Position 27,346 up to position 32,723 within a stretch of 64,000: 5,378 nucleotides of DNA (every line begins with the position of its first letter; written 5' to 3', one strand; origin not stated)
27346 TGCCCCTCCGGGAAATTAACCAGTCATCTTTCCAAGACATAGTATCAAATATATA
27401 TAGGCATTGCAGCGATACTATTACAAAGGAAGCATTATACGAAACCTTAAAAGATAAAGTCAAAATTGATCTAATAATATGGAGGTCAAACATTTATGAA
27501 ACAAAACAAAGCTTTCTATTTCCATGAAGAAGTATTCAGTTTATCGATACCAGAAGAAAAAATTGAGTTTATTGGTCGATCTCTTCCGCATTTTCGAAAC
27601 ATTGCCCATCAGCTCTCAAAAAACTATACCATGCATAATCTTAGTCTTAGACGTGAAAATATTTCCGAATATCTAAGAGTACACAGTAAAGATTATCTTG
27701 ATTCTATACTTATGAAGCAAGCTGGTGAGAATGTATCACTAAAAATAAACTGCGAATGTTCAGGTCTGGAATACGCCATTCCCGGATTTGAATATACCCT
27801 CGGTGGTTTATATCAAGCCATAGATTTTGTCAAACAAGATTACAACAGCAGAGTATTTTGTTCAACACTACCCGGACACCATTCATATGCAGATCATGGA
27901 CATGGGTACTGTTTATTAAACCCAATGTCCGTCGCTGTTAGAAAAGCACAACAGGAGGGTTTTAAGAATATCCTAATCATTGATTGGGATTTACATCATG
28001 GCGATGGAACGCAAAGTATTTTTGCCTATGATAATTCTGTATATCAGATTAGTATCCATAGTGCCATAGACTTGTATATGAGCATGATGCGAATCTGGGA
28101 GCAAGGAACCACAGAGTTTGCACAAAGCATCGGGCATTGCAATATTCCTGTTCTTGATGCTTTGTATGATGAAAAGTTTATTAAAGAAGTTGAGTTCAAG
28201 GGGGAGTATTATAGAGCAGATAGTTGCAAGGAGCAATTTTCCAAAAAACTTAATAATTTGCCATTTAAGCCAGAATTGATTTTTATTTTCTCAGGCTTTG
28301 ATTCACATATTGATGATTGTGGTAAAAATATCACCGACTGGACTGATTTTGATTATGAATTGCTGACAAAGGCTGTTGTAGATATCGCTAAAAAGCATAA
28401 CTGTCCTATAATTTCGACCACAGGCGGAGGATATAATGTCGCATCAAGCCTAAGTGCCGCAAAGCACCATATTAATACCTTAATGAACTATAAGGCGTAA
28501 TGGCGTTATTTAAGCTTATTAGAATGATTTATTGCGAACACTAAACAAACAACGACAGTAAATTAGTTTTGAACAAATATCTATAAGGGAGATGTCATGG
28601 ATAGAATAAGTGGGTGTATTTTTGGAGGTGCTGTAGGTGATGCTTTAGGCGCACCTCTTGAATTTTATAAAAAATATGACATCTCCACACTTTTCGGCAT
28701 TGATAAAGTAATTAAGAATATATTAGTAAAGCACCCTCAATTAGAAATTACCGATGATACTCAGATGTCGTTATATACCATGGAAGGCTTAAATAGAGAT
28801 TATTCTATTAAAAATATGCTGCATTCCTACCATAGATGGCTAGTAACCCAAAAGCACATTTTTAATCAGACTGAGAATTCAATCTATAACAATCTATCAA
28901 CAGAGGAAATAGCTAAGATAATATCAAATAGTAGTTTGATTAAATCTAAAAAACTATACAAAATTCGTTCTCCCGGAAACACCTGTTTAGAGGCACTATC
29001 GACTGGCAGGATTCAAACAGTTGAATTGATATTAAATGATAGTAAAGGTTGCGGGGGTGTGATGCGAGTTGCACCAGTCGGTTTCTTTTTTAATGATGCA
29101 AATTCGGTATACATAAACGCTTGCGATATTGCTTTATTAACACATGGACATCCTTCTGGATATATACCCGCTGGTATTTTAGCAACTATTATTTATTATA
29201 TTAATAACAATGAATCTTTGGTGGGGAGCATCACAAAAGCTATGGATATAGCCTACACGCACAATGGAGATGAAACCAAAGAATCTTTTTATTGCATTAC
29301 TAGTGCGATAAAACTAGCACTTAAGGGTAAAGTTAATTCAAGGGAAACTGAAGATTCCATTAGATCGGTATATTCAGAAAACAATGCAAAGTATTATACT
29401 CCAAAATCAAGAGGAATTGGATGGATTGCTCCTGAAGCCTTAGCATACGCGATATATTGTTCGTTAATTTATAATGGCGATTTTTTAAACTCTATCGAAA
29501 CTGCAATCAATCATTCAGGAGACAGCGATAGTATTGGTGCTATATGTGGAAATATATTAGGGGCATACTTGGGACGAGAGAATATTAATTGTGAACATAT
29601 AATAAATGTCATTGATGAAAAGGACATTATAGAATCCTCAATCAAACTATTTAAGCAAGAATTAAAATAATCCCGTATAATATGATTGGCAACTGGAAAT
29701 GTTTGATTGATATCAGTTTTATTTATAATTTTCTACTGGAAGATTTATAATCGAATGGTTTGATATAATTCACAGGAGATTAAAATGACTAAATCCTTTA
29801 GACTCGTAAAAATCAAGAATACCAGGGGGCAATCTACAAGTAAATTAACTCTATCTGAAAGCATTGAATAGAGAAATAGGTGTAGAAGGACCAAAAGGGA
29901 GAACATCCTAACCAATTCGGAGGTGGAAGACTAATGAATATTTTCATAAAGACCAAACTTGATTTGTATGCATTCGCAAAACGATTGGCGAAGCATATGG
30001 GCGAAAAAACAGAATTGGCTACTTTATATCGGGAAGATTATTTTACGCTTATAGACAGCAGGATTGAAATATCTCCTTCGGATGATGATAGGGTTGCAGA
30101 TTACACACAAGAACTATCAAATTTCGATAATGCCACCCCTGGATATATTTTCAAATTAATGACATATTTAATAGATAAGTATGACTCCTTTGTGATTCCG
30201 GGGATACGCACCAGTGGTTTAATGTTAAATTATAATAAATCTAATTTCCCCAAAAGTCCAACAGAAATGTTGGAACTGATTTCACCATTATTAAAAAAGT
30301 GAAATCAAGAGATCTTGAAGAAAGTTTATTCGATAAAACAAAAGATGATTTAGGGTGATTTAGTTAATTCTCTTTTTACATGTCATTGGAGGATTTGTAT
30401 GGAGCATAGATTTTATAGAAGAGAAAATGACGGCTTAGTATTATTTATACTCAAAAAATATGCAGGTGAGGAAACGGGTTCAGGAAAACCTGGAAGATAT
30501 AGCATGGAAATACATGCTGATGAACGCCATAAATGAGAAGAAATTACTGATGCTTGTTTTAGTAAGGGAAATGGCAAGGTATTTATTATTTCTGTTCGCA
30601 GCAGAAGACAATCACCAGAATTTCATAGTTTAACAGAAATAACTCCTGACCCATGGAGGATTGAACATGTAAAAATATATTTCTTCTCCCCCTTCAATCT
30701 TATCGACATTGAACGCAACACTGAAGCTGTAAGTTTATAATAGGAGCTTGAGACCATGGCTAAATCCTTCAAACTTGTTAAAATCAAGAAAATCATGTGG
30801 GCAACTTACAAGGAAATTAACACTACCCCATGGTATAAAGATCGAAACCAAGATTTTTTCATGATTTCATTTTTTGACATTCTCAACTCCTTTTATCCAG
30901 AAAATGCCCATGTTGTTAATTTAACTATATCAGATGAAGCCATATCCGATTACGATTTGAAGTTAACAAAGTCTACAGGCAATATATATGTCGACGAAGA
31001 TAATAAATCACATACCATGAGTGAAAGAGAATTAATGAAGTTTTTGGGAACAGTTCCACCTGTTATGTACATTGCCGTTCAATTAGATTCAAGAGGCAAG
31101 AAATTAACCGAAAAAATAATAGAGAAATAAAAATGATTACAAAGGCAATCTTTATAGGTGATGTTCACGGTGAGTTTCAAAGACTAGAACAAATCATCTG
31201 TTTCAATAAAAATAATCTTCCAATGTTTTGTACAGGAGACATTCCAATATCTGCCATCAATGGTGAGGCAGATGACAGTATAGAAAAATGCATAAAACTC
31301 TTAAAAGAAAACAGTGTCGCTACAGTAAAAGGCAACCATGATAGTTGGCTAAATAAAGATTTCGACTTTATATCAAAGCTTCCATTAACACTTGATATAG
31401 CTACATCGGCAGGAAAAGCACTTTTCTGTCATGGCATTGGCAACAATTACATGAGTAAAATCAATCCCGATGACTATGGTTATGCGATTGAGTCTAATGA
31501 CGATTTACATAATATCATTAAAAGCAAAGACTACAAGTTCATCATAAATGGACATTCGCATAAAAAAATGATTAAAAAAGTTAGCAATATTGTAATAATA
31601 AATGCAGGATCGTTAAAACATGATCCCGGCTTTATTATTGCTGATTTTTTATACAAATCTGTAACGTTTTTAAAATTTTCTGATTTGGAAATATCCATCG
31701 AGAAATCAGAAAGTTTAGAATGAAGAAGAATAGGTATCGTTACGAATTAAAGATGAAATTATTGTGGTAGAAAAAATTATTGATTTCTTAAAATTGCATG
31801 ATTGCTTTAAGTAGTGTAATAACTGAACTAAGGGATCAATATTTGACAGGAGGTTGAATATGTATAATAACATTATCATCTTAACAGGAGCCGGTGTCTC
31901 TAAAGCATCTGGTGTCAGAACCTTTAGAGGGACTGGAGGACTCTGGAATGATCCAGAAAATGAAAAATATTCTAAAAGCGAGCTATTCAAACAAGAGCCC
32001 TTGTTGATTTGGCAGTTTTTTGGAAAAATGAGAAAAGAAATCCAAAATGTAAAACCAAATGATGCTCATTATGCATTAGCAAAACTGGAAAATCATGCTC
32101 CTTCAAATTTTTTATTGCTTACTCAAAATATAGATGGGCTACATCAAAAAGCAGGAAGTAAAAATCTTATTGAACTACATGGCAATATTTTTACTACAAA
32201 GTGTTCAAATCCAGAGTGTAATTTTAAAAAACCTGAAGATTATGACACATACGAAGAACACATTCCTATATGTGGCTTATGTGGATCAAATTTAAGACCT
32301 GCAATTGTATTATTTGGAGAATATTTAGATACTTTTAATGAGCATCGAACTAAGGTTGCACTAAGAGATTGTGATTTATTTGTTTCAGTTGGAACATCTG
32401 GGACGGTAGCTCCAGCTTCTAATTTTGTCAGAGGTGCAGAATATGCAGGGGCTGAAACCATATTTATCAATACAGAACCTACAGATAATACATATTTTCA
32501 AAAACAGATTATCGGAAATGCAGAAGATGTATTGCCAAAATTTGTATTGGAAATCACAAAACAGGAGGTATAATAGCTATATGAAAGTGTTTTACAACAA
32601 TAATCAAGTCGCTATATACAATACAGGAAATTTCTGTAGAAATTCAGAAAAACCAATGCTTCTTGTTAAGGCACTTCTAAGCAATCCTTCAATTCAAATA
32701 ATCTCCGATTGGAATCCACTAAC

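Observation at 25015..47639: Island cargo is dominated by enzymes that erase protein modifications, with no writers, toxins or phage genes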

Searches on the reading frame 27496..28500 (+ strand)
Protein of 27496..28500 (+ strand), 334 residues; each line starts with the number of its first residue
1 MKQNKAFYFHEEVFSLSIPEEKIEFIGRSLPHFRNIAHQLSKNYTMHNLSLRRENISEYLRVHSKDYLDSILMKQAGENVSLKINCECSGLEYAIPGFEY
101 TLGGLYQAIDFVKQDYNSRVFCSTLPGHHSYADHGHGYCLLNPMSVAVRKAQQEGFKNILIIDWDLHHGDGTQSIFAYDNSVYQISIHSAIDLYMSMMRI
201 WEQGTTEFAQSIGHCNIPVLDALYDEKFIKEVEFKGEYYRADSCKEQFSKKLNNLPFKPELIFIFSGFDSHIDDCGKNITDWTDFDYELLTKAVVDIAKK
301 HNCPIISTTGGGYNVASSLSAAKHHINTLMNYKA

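Call 4: search_protein_families(library=pfam, max_evalue=0.01, proteins=[window:27496-28500:+])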
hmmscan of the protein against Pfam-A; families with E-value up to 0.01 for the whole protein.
window:27496-28500:+ (334 aa): 1 family
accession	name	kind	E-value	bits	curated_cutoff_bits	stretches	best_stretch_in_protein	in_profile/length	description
PF00850.24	Hist_deacetyl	-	8.3e-46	157.1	27.9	1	41-328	16-297/298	Histone deacetylase domain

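Call 56: search_protein_families(library=padloc, max_evalue=0.001, proteins=[window:27496-28500:+])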
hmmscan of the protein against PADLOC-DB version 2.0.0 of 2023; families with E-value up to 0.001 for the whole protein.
window:27496-28500:+ (334 aa): 0 families

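Call 77: search_protein_families(library=ncbifam, max_evalue=0.00001, proteins=[window:27496-28500:+])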
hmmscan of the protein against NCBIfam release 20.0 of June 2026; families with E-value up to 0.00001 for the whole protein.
window:27496-28500:+ (334 aa): 0 families

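Call 109: search_solved_structures(query=window:27496-28500:+, max_evalue=1e-15)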
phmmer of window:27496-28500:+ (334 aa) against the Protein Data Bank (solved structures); distinct sequences matched with E-value up to 1e-15: 17.
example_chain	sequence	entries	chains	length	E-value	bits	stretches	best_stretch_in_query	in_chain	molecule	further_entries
5g0h_A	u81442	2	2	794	1.4e-37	132.9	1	56-319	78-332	HDAC6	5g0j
5g0i_A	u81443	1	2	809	1.4e-37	132.8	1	56-319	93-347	HDAC6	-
7qno_A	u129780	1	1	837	1.8e-37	132.5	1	56-319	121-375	Histone deacetylase 6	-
9k91_A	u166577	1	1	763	1.2e-34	123.2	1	57-329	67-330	Histone deacetylase 6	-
6wyo_A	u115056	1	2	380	4.9e-22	81.8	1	56-320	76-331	Histone deacetylase 6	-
5eef_A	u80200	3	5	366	1.5e-21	80.1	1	56-320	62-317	HDAC6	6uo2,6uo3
5g0g_A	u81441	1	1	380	1.7e-21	79.9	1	56-320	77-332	HDAC6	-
6uo7_A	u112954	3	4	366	3e-21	79.2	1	56-319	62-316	Histone deacetylase 6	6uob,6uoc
6wyp_A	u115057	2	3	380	3.4e-21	79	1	56-319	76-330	Histone deacetylase 6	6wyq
6uo4_A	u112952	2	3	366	4.9e-21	78.5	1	56-318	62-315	Histone deacetylase 6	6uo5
5ji5_A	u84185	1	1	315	2.8e-20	76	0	58-188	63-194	BuphA.10154.a.B1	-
6j6t_A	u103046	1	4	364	2.7e-18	69.5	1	124-189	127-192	Histone deacetylase 15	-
9gkw_A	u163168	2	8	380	1.4e-17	67.1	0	55-189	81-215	Dimethoate hydrolase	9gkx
9rje_A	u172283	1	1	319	5.6e-17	65.1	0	127-192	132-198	Histone deacetylase domain-containing protein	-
8szt_B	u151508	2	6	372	3e-16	62.7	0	58-189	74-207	Histone deacetylase domain-containing protein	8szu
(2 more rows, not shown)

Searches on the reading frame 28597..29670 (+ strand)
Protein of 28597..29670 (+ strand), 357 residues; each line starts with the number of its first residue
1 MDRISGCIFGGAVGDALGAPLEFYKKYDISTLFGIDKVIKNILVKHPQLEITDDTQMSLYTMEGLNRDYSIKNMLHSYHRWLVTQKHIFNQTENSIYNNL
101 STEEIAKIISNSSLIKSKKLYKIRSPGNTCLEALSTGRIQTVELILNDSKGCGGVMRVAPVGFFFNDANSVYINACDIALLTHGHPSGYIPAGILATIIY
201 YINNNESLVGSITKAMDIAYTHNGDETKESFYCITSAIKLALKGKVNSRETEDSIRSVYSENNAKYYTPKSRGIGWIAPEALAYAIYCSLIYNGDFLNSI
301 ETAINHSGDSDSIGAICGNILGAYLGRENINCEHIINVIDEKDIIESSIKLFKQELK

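Call 4: search_protein_families(library=pfam, max_evalue=0.01, proteins=[window:28597-29670:+])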
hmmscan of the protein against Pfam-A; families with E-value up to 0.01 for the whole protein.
window:28597-29670:+ (357 aa): 1 family
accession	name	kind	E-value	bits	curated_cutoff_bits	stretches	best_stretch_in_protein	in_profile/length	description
PF03747.19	ADP_ribosyl_GH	-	4.5e-57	194.3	26.2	1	6-331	1-285/287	ADP-ribosylglycohydrolase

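Call 14: find_encoding_contigs(protein=window:28597-29670:+, flank=10000, max_places=6)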
Protein window:28597-29670:+ (357 aa): 1 contig read that carries it; 1 place shown.
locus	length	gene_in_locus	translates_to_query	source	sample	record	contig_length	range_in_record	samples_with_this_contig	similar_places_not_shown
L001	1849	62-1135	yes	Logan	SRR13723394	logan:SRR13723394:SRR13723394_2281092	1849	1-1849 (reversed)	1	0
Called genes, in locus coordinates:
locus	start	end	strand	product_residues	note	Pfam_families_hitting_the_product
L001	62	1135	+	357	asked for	PF03747:ADP_ribosyl_GH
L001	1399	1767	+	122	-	-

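Call 56: search_protein_families(library=padloc, max_evalue=0.001, proteins=[window:28597-29670:+])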
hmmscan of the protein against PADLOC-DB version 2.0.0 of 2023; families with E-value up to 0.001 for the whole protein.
window:28597-29670:+ (357 aa): 0 families

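Call 77: search_protein_families(library=ncbifam, max_evalue=0.00001, proteins=[window:28597-29670:+])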
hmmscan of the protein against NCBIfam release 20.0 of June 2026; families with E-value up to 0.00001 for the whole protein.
window:28597-29670:+ (357 aa): 2 families
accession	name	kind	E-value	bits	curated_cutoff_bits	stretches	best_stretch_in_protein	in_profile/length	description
TIGR02662.1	dinitro_DRAG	equivalog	2.8e-18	66.1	337.05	2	2-84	3-88/287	ADP-ribosyl-[dinitrogen reductase] hydrolase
NF041672.1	ADPriboarghdlase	equivalog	2.7e-11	42.9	490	0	219-354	218-358/361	ADP-ribosylarginine hydrolase Tri1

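Call 80: search_solved_structures(query=window:28597-29670:+, max_evalue=0.00001)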
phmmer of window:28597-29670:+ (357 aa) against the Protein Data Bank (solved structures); distinct sequences matched with E-value up to 0.00001: 14.
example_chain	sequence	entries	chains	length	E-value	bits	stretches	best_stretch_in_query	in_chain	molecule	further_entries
1t5j_A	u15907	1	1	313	1.6e-14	57.2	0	2-74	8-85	Hypothetical protein MJ1187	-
3g9d_A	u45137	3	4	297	7.4e-10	41.9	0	3-61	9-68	Dinitrogenase reductase activating glucohydrolase | Dinitrogenase reductase activacting glicohydrolase | ADP-ribosyl-(Dinitrogen reductase) hydrolase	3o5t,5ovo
2woe_A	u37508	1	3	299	2.7e-09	40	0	2-65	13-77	ADP-RIBOSYL-[DINITROGEN REDUCTASE] GLYCOHYDROLASE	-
2woc_A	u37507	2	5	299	2.9e-09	39.9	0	2-65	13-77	ADP-RIBOSYL-[DINITROGEN REDUCTASE] GLYCOHYDROLASE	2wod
8za7_A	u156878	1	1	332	3.9e-09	39.5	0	272-346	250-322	Lmo0067 protein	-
2cwc_A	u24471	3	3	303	6e-08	35.6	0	271-328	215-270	ADP-ribosylglycohydrolase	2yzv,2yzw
2g4k_A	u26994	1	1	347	6.3e-06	28.9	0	148-349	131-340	ADP-ribosylhydrolase 3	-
2foz_A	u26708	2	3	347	6.4e-06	28.9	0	148-349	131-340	ADP-ribosylhydrolase like 2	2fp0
5zqy_A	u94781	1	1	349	6.5e-06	28.9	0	148-349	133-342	Poly(ADP-ribose) glycohydrolase ARH3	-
9rfd_A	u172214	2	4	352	6.8e-06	28.8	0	148-349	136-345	ADP-ribosylhydrolase ARH3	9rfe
6g1p_A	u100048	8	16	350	6.9e-06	28.8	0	149-202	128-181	ADP-ribosylhydrolase like 2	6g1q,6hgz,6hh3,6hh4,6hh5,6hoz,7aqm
6d36_C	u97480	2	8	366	8.1e-06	28.6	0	148-349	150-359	Poly(ADP-ribose) glycohydrolase ARH3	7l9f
7l9h_C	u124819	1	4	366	8.1e-06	28.6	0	148-349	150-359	ADP-ribose glycohydrolase ARH3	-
2qty_A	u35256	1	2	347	9.7e-06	28.3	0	148-350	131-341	Poly(ADP-ribose) glycohydrolase ARH3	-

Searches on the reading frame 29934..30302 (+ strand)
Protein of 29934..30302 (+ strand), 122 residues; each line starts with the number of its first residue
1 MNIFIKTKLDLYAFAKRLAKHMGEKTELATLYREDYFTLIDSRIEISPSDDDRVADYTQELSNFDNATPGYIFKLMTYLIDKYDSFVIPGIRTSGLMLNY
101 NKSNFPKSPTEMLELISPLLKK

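Call 4: search_protein_families(library=pfam, max_evalue=0.01, proteins=[window:29934-30302:+])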
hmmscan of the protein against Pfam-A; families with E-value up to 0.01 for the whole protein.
window:29934-30302:+ (122 aa): 0 families

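Call 101: search_protein_families(library=phrogs, max_evalue=0.001, proteins=[window:29934-30302:+])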
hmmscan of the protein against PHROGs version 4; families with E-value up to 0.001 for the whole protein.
window:29934-30302:+ (122 aa): 0 families

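Call 123: predict_structure(protein=window:29934-30302:+)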
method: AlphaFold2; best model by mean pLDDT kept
length: 122 residues; sequences in the alignment: 1
mean_pLDDT: 54.5   pTM: 0.47
mean pLDDT of the five models: 54.5, 53.0, 41.8, 38.4, 38.1
residues with pLDDT >= 90: 0; 70-90: 23; 50-70: 50; < 50: 49
segments of 3 or more residues with pLDDT < 50: 1-9, 24-50, 60-65, 91-95
pLDDT, mean of each block of 10 residues (from residue 1): 38 56 48 37 40 53 52 71 63 54 78 65 47
secondary structure, 60 per line:
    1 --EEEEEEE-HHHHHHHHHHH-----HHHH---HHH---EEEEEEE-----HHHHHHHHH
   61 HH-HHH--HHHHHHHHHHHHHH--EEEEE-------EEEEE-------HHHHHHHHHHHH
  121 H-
elements in order: E3-9 H11-21 H27-30 E40-46 H52-62 H69-82 E85-89 E97-101 H109-121

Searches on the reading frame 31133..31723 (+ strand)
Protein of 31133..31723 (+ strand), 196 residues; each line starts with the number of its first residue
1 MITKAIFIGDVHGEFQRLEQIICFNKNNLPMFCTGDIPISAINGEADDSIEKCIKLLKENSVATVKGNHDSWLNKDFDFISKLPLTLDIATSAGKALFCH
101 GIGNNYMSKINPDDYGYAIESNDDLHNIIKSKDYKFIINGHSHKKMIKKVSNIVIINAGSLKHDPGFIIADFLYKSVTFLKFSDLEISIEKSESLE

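Call 4: search_protein_families(library=pfam, max_evalue=0.01, proteins=[window:31133-31723:+])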
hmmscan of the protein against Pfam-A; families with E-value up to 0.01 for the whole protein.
window:31133-31723:+ (196 aa): 3 families
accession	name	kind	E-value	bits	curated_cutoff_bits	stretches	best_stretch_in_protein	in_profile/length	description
PF12850.12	Metallophos_2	-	3.3e-13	50.4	27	1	6-163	4-137/154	Calcineurin-like phosphoesterase superfamily domain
PF00149.33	Metallophos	-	4.1e-09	37.6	21.5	1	5-144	3-190/191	Calcineurin-like phosphoesterase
PF14582.11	Metallophos_3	-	0.0055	16.5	28.2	0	116-163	193-241/259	Metallophosphoesterase, calcineurin superfamily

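Call 56: search_protein_families(library=padloc, max_evalue=0.001, proteins=[window:31133-31723:+])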
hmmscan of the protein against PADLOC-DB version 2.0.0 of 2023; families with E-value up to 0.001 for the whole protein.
window:31133-31723:+ (196 aa): 0 families

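Call 77: search_protein_families(library=ncbifam, max_evalue=0.00001, proteins=[window:31133-31723:+])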
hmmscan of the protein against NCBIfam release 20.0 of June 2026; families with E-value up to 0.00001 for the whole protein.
window:31133-31723:+ (196 aa): 2 families
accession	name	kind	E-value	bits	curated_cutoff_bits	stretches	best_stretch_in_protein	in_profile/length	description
TIGR00040.1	yfcE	subfamily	1.9e-08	34.5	56.25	1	59-162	51-135/158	YfcE family phosphodiesterase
NF006988.0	PRK09453.1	equivalog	3.6e-07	30.2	117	1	4-161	2-146/183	phosphodiesterase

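Call 111: search_solved_structures(query=window:31133-31723:+, max_evalue=0.001)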
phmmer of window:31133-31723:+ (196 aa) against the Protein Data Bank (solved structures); distinct sequences matched with E-value up to 0.001: 0.

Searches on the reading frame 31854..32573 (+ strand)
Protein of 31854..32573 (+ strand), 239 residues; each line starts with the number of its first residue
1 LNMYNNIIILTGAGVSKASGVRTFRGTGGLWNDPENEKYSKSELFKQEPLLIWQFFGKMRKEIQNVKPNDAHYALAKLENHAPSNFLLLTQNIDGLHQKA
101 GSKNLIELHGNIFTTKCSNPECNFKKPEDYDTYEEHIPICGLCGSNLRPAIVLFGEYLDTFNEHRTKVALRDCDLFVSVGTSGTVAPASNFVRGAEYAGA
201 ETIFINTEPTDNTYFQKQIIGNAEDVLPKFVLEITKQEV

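Call 4: search_protein_families(library=pfam, max_evalue=0.01, proteins=[window:31854-32573:+])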
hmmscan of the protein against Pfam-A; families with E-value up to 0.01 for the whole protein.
window:31854-32573:+ (239 aa): 1 family
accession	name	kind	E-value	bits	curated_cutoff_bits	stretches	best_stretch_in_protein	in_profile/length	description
PF02146.23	SIR2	-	1.6e-44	152.4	24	1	12-187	1-180/180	Sir2 family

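Call 56: search_protein_families(library=padloc, max_evalue=0.001, proteins=[window:31854-32573:+])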
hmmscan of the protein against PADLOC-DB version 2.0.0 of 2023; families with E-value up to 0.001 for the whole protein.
window:31854-32573:+ (239 aa): 0 families

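Call 77: search_protein_families(library=ncbifam, max_evalue=0.00001, proteins=[window:31854-32573:+])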
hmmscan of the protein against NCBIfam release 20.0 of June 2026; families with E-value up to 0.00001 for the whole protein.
window:31854-32573:+ (239 aa): 7 families
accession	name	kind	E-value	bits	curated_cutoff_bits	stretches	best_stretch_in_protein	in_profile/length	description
NF001753.0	PRK00481.1-3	subfamily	4.9e-68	228.8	243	1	5-236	14-249/252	NAD-dependent protein deacylase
NF040867.1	prot_deacyl_CobB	equivalog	2.1e-64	217.1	320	1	4-233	10-241/242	NAD-dependent protein deacetylase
NF001755.0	PRK00481.1-5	equivalog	1.7e-54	184.7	318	1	6-236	42-271/278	Sir2 family NAD+-dependent deacetylase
NF001754.0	PRK00481.1-4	equivalog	3e-47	160.8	252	1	5-220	16-229/244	NAD-dependent protein deacylase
NF001752.0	PRK00481.1-1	equivalog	1.7e-46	158.7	221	1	3-227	13-235/242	NAD-dependent protein deacylase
NF010736.0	PRK14138.1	equivalog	1.8e-36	125.6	395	1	6-211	13-217/244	NAD-dependent deacetylase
NF003738.0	PRK05333.1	equivalog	1.4e-31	109.5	305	2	5-121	27-142/295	NAD-dependent protein deacetylase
